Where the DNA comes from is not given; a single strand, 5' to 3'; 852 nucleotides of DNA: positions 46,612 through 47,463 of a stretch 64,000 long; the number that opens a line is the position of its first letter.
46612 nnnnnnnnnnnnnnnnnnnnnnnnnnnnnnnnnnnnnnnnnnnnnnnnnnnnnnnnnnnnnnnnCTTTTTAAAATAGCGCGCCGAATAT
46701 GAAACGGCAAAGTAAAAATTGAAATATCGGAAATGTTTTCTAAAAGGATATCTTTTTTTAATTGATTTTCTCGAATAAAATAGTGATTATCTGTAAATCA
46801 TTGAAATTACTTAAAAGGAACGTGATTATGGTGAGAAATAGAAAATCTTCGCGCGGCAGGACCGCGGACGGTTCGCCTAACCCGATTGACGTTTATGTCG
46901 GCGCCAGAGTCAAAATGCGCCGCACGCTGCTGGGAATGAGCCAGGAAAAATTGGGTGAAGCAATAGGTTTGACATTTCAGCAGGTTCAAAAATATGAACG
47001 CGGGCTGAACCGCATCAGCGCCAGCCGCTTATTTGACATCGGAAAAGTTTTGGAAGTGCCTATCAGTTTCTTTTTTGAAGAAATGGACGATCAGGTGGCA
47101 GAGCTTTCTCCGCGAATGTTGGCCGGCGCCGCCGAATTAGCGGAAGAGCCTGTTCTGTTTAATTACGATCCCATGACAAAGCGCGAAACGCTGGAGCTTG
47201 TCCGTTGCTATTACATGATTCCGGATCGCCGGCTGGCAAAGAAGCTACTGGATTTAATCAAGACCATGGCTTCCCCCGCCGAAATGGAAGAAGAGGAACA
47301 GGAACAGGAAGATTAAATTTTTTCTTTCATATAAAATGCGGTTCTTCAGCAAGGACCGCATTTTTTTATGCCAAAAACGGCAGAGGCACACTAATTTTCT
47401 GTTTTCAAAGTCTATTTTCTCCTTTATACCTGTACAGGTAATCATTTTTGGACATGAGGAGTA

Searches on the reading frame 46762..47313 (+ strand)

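Call 89: search_protein_families(library=padloc, proteins=[window:46762-47313:+], max_evalue=0.00001)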
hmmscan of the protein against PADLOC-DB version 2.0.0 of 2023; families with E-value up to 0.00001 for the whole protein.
window:46762-47313:+ (184 aa): 10 families
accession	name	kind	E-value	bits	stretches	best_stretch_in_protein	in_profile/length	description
PDLC03947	RmrA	-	1.3e-10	38.7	1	44-111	10-77/383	-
PDLC03952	RmrA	-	2.7e-10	37.6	1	45-119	22-96/395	-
PDLC03944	RmrA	-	4.1e-09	34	1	45-112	6-73/384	-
PDLC03949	RmrA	-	7e-09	33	1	48-113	5-70/363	-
PDLC03954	RmrA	-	1.3e-07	28.9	1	42-111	7-76/380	-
PDLC03955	RmrA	-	3.3e-07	27.9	1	48-111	23-86/371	-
PDLC02926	HTH_VI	-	3.5e-07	28.4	1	49-110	5-68/92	-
PDLC03951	RmrA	-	1.8e-06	25.2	1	43-111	6-74/400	-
PDLC03945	RmrA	-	2.1e-06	25.2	1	45-110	2-67/394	-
PDLC03953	RmrA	-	7.6e-06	23.4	1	46-110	6-70/373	-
